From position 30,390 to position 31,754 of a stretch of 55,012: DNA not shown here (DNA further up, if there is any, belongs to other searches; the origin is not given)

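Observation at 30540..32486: Operon-terminal pair: unknown 281-aa protein plus a RelA/SpoT (toxSAS-like) protein with a C-terminal extension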

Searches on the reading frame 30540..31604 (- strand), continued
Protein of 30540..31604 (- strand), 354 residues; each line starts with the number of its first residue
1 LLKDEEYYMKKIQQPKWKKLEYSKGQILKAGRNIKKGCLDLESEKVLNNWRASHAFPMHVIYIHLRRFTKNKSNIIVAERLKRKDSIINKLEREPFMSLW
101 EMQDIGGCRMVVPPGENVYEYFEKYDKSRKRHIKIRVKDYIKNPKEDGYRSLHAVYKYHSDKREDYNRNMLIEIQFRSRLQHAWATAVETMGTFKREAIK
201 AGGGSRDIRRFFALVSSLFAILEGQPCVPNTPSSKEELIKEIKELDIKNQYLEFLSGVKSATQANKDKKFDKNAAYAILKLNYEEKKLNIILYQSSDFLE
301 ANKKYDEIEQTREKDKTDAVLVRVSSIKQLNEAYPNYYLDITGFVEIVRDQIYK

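Call 73: search_dna_similar(query=window:30540-31580:-, collection=plasmids, mode=protein, max_evalue=1e-10, max_rows=12)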
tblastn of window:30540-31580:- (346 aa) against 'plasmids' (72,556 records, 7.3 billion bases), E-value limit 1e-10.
Records with a match: 105; places in all: 105; records where one place covers at least 80% of the query: 86.
Best place of each record, by identity: <60% 105.
By first word of the organism name: Escherichia 67; Ralstonia 7; Salmonella 4; Aliarcobacter 4; Klebsiella 3; Sinorhizobium 3; Nostoc 2; Acinetobacter 2; Proteus 2; Arcobacter 2; and 9 more.
By predicted mobility (MOB-suite, as given by PLSDB): non-mobilizable 75; mobilizable 23; conjugative 7.
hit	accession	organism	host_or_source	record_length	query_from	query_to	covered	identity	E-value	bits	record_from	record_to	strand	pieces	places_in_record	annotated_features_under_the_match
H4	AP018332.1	Nostoc commune HK-02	-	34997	9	346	98%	35.6%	1e-49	185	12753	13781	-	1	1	hypothetical protein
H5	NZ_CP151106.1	Nostoc sp. UHCC 0302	isolated culture,lake sediment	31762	9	346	98%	35.3%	4e-52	192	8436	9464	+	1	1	RelA/SpoT domain-containing protein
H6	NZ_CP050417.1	Acinetobacter baumannii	Homo sapiens,Pus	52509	33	338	88%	38.3%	7e-51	189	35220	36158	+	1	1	RelA/SpoT domain-containing protein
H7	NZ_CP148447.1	Escherichia coli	Chicken,single cell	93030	4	336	96%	32.6%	1e-30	130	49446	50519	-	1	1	RelA/SpoT domain-containing protein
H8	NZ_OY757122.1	Escherichia coli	hen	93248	4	336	96%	32.6%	1e-30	130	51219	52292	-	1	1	RelA/SpoT domain-containing protein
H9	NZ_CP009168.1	Escherichia coli 1303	Bos taurus,udder,udder acute mastitis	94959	4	336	96%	32.6%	1e-30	130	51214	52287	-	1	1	RelA/SpoT domain-containing protein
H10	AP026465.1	Escherichia coli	whole organism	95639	4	336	96%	32.6%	1e-30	130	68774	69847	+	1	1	(p)ppGpp synthetase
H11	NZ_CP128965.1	Escherichia coli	-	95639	4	336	96%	32.6%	1e-30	130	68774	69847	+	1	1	RelA/SpoT domain-containing protein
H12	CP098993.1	Escherichia coli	culture,Pooled faeces sample collected ...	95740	4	336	96%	32.6%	1e-30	130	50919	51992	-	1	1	RelA/SpoT domain-containing protein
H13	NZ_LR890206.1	Klebsiella pneumoniae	Homo sapiens,BAL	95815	4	336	96%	32.6%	1e-30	130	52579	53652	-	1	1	RelA/SpoT domain-containing protein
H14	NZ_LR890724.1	Klebsiella pneumoniae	Homo sapiens,rectal swab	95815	4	336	96%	32.6%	1e-30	130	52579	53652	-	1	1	RelA/SpoT domain-containing protein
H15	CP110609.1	Klebsiella pneumoniae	Homo sapiens,BAL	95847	4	336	96%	32.6%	1e-30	130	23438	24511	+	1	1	RelA/SpoT domain-containing protein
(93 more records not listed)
